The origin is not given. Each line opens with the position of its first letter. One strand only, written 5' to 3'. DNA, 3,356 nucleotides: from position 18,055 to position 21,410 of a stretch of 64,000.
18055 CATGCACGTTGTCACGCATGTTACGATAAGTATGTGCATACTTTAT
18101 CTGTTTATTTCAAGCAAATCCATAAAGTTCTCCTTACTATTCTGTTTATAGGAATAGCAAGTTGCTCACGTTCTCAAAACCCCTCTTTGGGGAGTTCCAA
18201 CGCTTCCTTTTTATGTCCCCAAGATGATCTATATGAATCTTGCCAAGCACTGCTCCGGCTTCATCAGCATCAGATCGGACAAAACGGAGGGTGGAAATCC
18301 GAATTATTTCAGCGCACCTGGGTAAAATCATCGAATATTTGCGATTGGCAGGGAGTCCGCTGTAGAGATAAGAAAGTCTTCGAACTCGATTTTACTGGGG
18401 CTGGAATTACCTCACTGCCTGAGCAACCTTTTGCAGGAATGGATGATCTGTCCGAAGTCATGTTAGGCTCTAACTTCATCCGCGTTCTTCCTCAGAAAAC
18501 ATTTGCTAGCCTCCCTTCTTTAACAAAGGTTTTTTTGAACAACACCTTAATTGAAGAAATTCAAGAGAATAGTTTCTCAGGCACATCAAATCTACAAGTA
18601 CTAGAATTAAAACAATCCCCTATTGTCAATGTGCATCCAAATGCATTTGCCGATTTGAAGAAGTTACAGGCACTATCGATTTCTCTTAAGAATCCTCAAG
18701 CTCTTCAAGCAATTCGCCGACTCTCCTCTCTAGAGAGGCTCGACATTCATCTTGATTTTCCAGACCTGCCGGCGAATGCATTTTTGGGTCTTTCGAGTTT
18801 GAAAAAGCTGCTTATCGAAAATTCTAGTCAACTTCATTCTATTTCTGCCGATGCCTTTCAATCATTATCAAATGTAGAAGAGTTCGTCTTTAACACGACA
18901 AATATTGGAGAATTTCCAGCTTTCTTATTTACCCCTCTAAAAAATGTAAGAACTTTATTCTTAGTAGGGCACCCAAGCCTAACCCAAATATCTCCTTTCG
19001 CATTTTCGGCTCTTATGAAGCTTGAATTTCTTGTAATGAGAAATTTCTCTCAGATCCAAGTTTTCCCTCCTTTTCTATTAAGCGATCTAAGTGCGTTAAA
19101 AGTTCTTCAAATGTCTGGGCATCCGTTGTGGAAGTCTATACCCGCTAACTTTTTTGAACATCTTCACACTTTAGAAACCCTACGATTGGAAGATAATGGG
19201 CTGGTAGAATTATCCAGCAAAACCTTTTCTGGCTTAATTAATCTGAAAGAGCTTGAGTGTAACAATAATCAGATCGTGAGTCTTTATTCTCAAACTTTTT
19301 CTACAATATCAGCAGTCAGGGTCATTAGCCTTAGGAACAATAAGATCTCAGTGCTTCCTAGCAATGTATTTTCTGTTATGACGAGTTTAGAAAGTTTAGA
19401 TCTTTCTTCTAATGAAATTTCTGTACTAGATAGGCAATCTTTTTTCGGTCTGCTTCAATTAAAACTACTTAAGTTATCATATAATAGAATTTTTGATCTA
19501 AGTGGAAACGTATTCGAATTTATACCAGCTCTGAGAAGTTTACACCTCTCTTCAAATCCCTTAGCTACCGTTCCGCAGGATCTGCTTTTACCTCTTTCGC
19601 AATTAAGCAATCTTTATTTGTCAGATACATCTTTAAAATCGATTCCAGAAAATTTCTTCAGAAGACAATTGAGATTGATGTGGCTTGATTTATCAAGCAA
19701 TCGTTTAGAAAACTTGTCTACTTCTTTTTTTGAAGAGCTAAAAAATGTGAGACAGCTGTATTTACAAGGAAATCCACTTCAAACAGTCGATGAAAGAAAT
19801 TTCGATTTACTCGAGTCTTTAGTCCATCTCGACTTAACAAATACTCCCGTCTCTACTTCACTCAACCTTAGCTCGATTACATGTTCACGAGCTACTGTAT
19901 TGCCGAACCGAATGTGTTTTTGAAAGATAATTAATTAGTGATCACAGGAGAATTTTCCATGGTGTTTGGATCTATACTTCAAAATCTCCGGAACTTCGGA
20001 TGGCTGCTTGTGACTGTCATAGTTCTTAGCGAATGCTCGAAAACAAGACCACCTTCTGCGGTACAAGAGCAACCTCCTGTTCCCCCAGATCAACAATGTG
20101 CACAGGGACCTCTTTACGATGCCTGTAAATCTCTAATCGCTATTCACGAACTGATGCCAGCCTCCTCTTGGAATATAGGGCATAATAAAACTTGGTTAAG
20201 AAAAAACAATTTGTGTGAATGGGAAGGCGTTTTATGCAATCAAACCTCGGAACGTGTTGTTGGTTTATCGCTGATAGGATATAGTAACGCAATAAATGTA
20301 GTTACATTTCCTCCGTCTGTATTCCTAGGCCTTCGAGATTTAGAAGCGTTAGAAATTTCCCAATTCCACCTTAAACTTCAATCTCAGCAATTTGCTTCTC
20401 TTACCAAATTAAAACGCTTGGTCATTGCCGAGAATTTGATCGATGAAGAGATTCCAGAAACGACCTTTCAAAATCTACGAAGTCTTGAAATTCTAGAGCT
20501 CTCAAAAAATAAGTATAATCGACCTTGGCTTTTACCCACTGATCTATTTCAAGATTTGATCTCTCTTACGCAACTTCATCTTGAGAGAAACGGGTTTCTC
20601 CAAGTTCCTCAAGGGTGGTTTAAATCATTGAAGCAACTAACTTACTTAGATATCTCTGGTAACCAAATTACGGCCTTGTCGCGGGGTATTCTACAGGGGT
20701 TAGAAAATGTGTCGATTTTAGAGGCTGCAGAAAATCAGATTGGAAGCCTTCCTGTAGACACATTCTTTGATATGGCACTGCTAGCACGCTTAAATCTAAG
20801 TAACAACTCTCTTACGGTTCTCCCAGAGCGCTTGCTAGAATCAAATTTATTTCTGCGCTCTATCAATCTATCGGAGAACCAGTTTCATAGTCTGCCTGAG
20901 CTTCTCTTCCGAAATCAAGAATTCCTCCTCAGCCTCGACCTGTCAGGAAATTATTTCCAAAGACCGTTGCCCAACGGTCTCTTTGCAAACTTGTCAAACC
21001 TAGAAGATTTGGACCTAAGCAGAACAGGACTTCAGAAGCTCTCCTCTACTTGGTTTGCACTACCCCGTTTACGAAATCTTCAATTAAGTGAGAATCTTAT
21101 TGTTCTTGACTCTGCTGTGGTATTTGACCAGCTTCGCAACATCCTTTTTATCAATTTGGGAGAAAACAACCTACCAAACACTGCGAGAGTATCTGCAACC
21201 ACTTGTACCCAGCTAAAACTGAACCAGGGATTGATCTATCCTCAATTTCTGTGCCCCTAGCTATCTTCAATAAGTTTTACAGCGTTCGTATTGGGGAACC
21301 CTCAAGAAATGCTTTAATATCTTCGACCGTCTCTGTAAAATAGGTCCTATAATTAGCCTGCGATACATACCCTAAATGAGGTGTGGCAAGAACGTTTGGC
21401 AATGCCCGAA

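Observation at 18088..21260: Tandem pair of eukaryote-like LRR proteins with a plant-type LRRNT_2-like N-terminal cap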

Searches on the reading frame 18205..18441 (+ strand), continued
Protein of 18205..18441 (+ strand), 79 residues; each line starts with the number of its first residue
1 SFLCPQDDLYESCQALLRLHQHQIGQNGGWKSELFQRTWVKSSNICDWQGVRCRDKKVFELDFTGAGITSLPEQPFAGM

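Call 86: search_protein_families(library=pfam, alignment_id=A6, max_evalue=0.001)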
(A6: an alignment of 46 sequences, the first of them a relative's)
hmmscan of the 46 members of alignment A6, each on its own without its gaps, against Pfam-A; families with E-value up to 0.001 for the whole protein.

A. member 1, P0205 (93 aa): 0 families

B. families by the number of members that match (of 46 scanned): 50 families (the first 25 are shown)
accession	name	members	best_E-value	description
PF00560.39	LRR_1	44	1e-123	Leucine Rich Repeat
PF12799.13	LRR_4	44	3.8e-95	Leucine Rich repeats (2 copies)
PF13855.12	LRR_8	42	4.6e-75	Leucine rich repeat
PF23598.1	LRR_14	38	4e-79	Leucine-rich repeat region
PF08263.17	LRRNT_2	32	3.2e-24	Leucine rich repeat N-terminal domain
PF23211.1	LRR_LRWD1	17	1.1e-18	Leucine-rich repeat and WD repeat-containing protein 1, LRR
PF24758.1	LRR_At5g56370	17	1.8e-15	FBD-associated F-box protein At5g56370, LRR repeats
PF25019.1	LRR_R13L1-DRL21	11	1.5e-12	R13L1/DRL21 LRRs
PF25013.1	LRR_Zer-1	10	5e-21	Zer-1-like, Leucine-rich repeats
PF13516.12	LRR_6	10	1.5e-14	Leucine Rich repeat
PF24141.1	LRR_ComC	8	2.8e-10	EGF-like domain-containing protein ComC LRR domain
PF18805.7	LRR_10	5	1e-08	Leucine-rich repeat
PF23286.1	LRR_13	4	3e-06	Disease resistance protein RPS4B-like, leucine-rich repeats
PF18962.6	Por_Secre_tail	3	4.9e-06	Secretion system C-terminal sorting domain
PF02368.24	Big_2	2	1.8e-35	Bacterial Ig-like domain (group 2)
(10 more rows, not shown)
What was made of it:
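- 44 of 46 scanned in one batch are LRR proteins (call 86). T9SS sorting domains and Big domains occur in further hits (call 86).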

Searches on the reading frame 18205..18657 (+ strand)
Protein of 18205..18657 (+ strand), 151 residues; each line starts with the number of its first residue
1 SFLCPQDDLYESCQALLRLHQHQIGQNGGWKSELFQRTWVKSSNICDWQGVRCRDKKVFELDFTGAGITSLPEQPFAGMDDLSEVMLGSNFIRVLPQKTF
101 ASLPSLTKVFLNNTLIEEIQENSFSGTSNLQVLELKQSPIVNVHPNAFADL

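Call 62: predict_structure(alignment_id=A3)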
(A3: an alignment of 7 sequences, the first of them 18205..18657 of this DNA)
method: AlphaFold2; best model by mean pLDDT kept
length: 151 residues; sequences in the alignment: 7
mean_pLDDT: 90.0   pTM: 0.86
mean pLDDT of the five models: 90.0, 89.9, 89.3, 89.3, 88.9
residues with pLDDT >= 90: 106; 70-90: 40; 50-70: 5; < 50: 0
segments of 3 or more residues with pLDDT < 50: none
pLDDT, mean of each block of 10 residues (from residue 1): 81 92 79 75 88 94 93 93 97 94 93 96 91 95 90 73
secondary structure, 60 per line:
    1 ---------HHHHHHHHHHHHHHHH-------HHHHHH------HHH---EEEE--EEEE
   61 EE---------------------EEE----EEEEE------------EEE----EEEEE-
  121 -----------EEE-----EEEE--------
elements in order: H10-25 H33-38 E51-54 E57-62 E84-86 E91-95 E108-110 E115-119 E132-134 E140-143
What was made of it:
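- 18205..18369 (+): p1 N-terminal cap (residues 40-94): C43, helix with C52, W69, W78, C85-x-W-x-G-V-x-C92. AF2 pLDDT 75-94 with helices at model positions 10-25 and 33-38 (call 62).
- p1 cap plus four LRRs: pLDDT 90.0 (call 62).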

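Call 64: fold_search(model_id=the predicted structure, library=pdb)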
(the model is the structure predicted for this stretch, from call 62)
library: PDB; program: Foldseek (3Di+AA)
matches with E <= 10: 912; with E <= 0.001: 74
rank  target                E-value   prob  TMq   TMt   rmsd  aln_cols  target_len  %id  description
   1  5o0r_B                1.3e-05  1.00  0.54  0.30   1.8        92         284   36  Deglycosylated Nogo Receptor with native disulfide structure (released 2017-11-08)
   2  6fg8_B                2.9e-05  1.00  0.65  0.54   4.4       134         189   17  Crystal structure of the BIR3 - SERK1 complex from Arabidopsis thaliana. (released 2018-01-24)
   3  4z61_C                3.4e-05  1.00  0.66  0.55   3.4       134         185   20  The plant peptide hormone receptor complex (released 2016-03-02)
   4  4z0c_A                4.6e-05  1.00  0.55  0.13   5.0       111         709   26  Crystal structure of TLR13-ssRNA13 complex (released 2015-10-07)
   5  6g3w_D                4.6e-05  1.00  0.60  0.49   7.2       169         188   15  Crystal structure of the BIR3 - SERK2 complex from Arabidopsis thaliana. (released 2018-04-04)
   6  4psj                  5.4e-05  1.00  0.45  0.27   1.5        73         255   38  Crystal Structure of Engineered Protein. Northeast Structural Genomics Consortium (NESG) Target OR464. (released 2014-03-26)
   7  5o0q_D                6.1e-05  1.00  0.53  0.29   1.9        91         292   35  Deglycosylated Nogo Receptor with native disulfide structure (released 2017-10-18)
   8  6g3w_C                1.1e-04  1.00  0.67  0.56   3.3       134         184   20  Crystal structure of the BIR3 - SERK2 complex from Arabidopsis thaliana. (released 2018-04-04)
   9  8web_A                1.1e-04  1.00  0.66  0.18   3.6       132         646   23  Crystal structure of Arabidopsis thaliana MIK2 ectodomain (released 2024-11-06)
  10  5o0k_B                1.2e-04  1.00  0.54  0.29   1.9        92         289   35  Deglycosylated Nogo Receptor with native disulfide structure (released 2017-10-18)
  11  1ozn_A                1.2e-04  1.00  0.53  0.29   1.9        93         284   35  1.5A Crystal Structure of the Nogo Receptor Ligand Binding Domain Reveals a Convergent Recognition Scaffold Mediating  (released 2003-05-20)
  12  5xws_A                1.3e-04  1.00  0.57  0.33   2.8        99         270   29  Crystal structure of SALM5 LRR-Ig (released 2018-06-06)
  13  6qxp_D                1.5e-04  1.00  0.65  0.32   3.7       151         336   18  Protein peptide complex (released 2020-03-25)
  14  8wei_A                1.5e-04  1.00  0.64  0.17   3.7       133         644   22  Crystal structure of Brassica napus MIK2 ectodomain (N393D mutant) (released 2024-11-06)
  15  8weh_A                1.7e-04  1.00  0.64  0.17   3.7       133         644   22  Crystal structure of Brassica napus MIK2 ectodomain (N393A mutant) (released 2024-11-06)
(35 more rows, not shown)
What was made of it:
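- Foldseek shows the same pattern (call 64). Nogo receptor is 35-36 % identical over about 92 residues (call 64).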

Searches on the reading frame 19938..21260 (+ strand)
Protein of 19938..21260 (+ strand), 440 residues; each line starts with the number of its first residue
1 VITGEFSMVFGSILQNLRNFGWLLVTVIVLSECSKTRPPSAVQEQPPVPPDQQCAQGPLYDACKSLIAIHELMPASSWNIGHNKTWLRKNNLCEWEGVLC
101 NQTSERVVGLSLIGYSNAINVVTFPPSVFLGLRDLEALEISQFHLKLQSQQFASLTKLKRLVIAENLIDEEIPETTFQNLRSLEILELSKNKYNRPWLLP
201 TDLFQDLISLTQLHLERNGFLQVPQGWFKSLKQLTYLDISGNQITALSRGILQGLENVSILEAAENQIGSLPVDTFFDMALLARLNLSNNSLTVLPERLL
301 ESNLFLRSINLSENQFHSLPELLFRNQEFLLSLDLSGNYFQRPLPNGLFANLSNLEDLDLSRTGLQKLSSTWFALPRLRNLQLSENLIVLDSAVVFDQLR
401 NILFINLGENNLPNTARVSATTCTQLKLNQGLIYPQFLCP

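Call 3: search_protein_families(library=pfam, proteins=[window:19938-21260:+], max_evalue=1)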
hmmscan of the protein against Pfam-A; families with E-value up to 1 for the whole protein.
window:19938-21260:+ (440 aa): 10 families
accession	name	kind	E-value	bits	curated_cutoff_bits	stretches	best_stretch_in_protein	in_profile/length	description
PF13855.12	LRR_8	-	1.5e-41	140.4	27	7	209-268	2-61/61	Leucine rich repeat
PF13306.12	LRR_5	-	8.1e-13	48.8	27.7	3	125-242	4-111/127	BspA type Leucine rich repeat region (6 copies)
PF12799.13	LRR_4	-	1.5e-11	44.6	27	7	209-248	2-40/44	Leucine Rich repeats (2 copies)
PF00560.39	LRR_1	-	5.8e-11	40.8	20.6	1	233-254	1-22/23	Leucine Rich Repeat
PF23598.1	LRR_14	-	1.5e-09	37.5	40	3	131-214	68-142/353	Leucine-rich repeat region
PF23952.1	LRR_EndoS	-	0.00081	20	27.9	0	350-386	79-116/116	Endo-beta-N-acetylglucosaminidase EndoS LRR domain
PF25013.1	LRR_Zer-1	-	0.0052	17.4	27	0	229-246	83-100/137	Zer-1-like, Leucine-rich repeats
PF08263.17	LRRNT_2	-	0.061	14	20.7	1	81-101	20-41/41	Leucine rich repeat N-terminal domain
PF06239.17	ECSIT_N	-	0.23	11.2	25.9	1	188-217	132-161/181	Evolutionarily conserved signalling intermediate in Toll pathway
PF13516.12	LRR_6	-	0.63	10.7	23.4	1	234-245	5-16/24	Leucine Rich repeat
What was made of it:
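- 19959..21260 (+): p2 coding sequence (433 aa, ATG start, stop included). The GTG at 19938 given in the finding is an in-frame upstream alternative. LRR_8 E 1.5e-41 (call 3).
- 20088..20243 (+): p2 N-terminal cap (residues 44-95 of the 433-aa form): four Cys, two Trp, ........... Pfam LRRNT_2 E 0.061, 14.0 bits (call 3).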

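Call 4: search_protein_families(library=ncbifam, proteins=[window:19938-21260:+], max_evalue=1)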
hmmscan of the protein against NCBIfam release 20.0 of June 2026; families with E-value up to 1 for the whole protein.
window:19938-21260:+ (440 aa): 7 families
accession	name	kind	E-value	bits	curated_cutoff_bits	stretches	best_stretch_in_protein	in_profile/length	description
NF041381.1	XopAC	subfamily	3.4e-18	65.6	450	3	210-347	68-202/451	XopAC/AvrAC family type III secretion system effector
NF047464.1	FibnectbindLIC11051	equivalog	8.7e-17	60.8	1000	2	112-248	513-643/685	LIC_11051 family fibronectin-binding protein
NF041400.1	XopAE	equivalog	7e-10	38.4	600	1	131-387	17-219/478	type III secretion system effector XopAE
NF041351.1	XopL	equivalog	4e-07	29.1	500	2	124-298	66-242/497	type III secretion system leucine-rich repeat domain-containing effector XopL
NF033190.2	inl_like_NEAT_1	exception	6.6e-07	28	1275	2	134-271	242-366/754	NEAT domain-containing leucine-rich repeat protein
NF011897.0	PRK15370.1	equivalog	8.5e-07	27.2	1113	1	172-388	214-400/755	SPI-1 type III secretion system effector E3 ubiquitin transferase SlrP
NF033189.1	internalin_A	exception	0.0025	16.2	1600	1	132-271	205-331/799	class 1 internalin InlA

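Call 7: find_related_loci(query=window:19938-21260:+, collection=genome_contigs, flank=10000)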
Query window:19938-21260:+ (440 aa) in genome_contigs; peptide patterns used: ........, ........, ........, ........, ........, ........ (x = any residue, [..] = any of these).
104 stretches matched a pattern, but none encodes a relative of the query by tblastn (E <= 1e-3).

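Call 39: search_solved_structures(query=window:19959-21257:+, max_evalue=1e-10)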
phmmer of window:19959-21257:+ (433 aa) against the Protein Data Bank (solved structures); distinct sequences matched with E-value up to 1e-10: 193 (the best 60 are shown).
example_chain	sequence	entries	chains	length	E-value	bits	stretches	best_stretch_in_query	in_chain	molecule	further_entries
7wrq_A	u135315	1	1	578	6.3e-42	147.3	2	206-382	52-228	Insulin-like growth factor-binding protein complex acid labile subunit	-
4r6g_A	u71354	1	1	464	4.5e-33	118.1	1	171-365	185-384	leucine rich repeats DLRR_K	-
4psj_A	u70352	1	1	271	5.8e-30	107.9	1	168-348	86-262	OR464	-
4pq8_A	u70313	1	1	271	2.1e-29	106.1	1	192-314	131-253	DESIGNED PROTEIN OR465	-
5a5c_A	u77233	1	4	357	3.6e-29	105.3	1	203-361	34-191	LRRTM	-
4mna_A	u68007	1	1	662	2.5e-28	102.5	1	123-380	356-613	LRR receptor-like serine/threonine-protein kinase FLS2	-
4qxe_A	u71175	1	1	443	5.7e-28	101.3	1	222-374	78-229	Leucine-rich repeat-containing G-protein coupled receptor 4, linker, Variable lymphocyte r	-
4r6f_A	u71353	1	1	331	1.2e-27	100.2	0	221-309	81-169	Leucine rich repeat DLRR_I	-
7b1b_A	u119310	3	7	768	1.8e-27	99.6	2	138-319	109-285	Toll-like receptor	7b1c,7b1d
4r5d_A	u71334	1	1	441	1.8e-27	99.6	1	192-362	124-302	Leucine rich repeat protein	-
6s6q_A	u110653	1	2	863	6.9e-27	97.7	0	143-376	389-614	LRR receptor-like serine/threonine-protein kinase GSO1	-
5zsa_B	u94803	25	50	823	1.2e-26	97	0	220-351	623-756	Toll-like receptor 7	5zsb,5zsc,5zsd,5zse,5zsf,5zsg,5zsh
4mn8_A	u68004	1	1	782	1.4e-26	96.7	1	142-380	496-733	LRR receptor-like serine/threonine-protein kinase FLS2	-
7ytp_A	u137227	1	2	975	3.3e-26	95.5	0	220-351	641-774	Toll-like receptor 7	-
4kt1_A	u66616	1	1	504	5.4e-26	94.8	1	222-374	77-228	Leucine-rich repeat-containing G-protein coupled receptor 4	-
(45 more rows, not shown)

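Call 51: predict_structure(alignment_id=A2)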
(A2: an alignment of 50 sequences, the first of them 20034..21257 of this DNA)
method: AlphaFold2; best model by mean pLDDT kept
length: 408 residues; sequences in the alignment: 50
mean_pLDDT: 89.6   pTM: 0.89
mean pLDDT of the five models: 89.6, 88.5, 88.1, 87.6, 87.1
residues with pLDDT >= 90: 302; 70-90: 61; 50-70: 33; < 50: 12
segments of 3 or more residues with pLDDT < 50: 399-408
pLDDT, mean of each block of 10 residues (from residue 1): 53 72 85 93 71 77 93 95 80 96 97 95 98 92 97 96 88 97 96 95 98 96 98 98 97 99 98 98 98 98 97 96 98 93 95 90 87 91 64 63 46
secondary structure, 60 per line:
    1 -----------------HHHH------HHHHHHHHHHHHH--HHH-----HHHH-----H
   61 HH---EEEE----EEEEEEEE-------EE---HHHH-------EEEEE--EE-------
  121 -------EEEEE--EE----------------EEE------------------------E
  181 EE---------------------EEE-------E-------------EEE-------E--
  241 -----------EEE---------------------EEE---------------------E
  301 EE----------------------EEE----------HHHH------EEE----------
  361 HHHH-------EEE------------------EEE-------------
elements in order: H18-21 H28-40 H51-54 E66-69 E74-81 H94-97 E105-109 E128-132 E153-155 E180-182 E204-206 E228-230 E252-254 E276-278 E300-302 E325-327 H338-341 E348-350 H361-364 E372-374 E393-395
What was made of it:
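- On LRRNT_2 (Pfam PF08263): Helices are predicted at that place in both models (calls 51, 62).
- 20088..20243 (+): Helix at positions 28-40 of the mature-protein model, pLDDT 71-93 over the cap (call 51).
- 20250..21203 (+): p2 LRR solenoid, about 13 repeats of the 'typical' class. AF2 mean pLDDT 89.6, pTM 0.89 (call 51).
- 21204..21257 (+): p2 C-terminal tail with Cys pair (C416-x15-C432 of the 433-aa form). The last 10 residues have low model confidence (call 51).
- p2 model: pLDDT 89.6, pTM 0.89 (call 51).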

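Call 53: fold_search(model_id=the predicted structure, library=pdb)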
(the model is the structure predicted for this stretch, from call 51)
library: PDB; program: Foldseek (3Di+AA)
matches with E <= 10: 1178; with E <= 0.001: 748
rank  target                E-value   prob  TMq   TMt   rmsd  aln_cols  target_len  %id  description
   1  4lxr_A                5.9e-14  1.00  0.46  0.28   7.5       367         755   23  Structure of the Toll - Spatzle complex, a molecular hub in Drosophila development and innate immunity (released 2014-04-09)
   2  4r5c                  1.1e-13  1.00  0.56  0.75   5.5       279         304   31  Crystal structure of computational designed leucine rich repeats DLRR_E in space group of P212121 (released 2015-01-07)
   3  4lxs_A                2.1e-13  1.00  0.49  0.30   6.5       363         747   23  Structure of the Toll - Spatzle complex, a molecular hub in Drosophila development and innate immunity (glycosylated f (released 2014-04-09)
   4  5il7_A                4.9e-13  1.00  0.56  0.53   6.3       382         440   22  Leucine rich repeat domain of the Chlorobium tepidum Roco protein (released 2016-03-16)
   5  4bv4_R                1.0e-12  1.00  0.49  0.46   6.9       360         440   20  Structure and allostery in Toll-Spatzle recognition (released 2013-12-04)
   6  4r6f                  1.3e-12  1.00  0.58  0.72   5.5       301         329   28  Crystal structure of computational designed protein DLRR_I (released 2015-01-07)
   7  4r6g                  3.0e-12  1.00  0.65  0.57   3.3       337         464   28  Crystal structure of computational designed leucine rich repeats DLRR_K in space group P22121 (released 2015-01-07)
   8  4u06                  3.0e-12  1.00  0.59  0.68   5.1       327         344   25  Structure of Leptospira interrogans LRR protein LIC10831 (released 2015-06-03)
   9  4r5d                  4.6e-12  1.00  0.53  0.49   7.0       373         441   25  Crystal structure of computational designed leucine rich repeats DLRR_G3 in space group F222 (released 2015-01-07)
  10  7b1d_B                4.9e-12  1.00  0.55  0.32   6.9       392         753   22  Cryo-EM of Aedes Aegypti Toll5A (released 2022-07-13)
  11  5a5c_C                5.9e-12  1.00  0.62  0.77   2.1       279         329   32  Structure of an engineered neuronal LRRTM2 adhesion molecule (released 2016-02-03)
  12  8wvx_B                6.5e-12  1.00  0.39  0.25   9.1       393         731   23  Cryo-EM structure of LGR4 in complex with Norrin(dimer) (released 2024-10-30)
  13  4u09_B                6.8e-12  1.00  0.43  0.44   7.5       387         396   21  Structure of Leptospira interrogans LRR protein LIC12759 (released 2015-06-03)
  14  8xum_A                7.5e-12  1.00  0.52  0.32   8.0       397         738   21  Structure of LGR4 with RSPO2 (released 2025-01-15)
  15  5o0r_B                9.1e-12  1.00  0.54  0.76   4.3       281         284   22  Deglycosylated Nogo Receptor with native disulfide structure (released 2017-11-08)
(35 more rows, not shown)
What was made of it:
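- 20250..21203 (+): Foldseek matches to Toll, LGR4/5, Nogo receptor, LRRTM2 and Leptospira LRR proteins (call 53).
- On Leucine-rich repeat superfamily, 'typical' class: 748 PDB matches at E<=1e-3; all 50 listed are LRR proteins (calls 51, 53).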

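Call 73: search_protein_families(library=padloc, proteins=[window:19959-21260:+], max_evalue=0.001)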
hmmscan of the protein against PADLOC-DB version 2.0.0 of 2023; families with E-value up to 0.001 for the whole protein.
window:19959-21260:+ (433 aa): 0 families
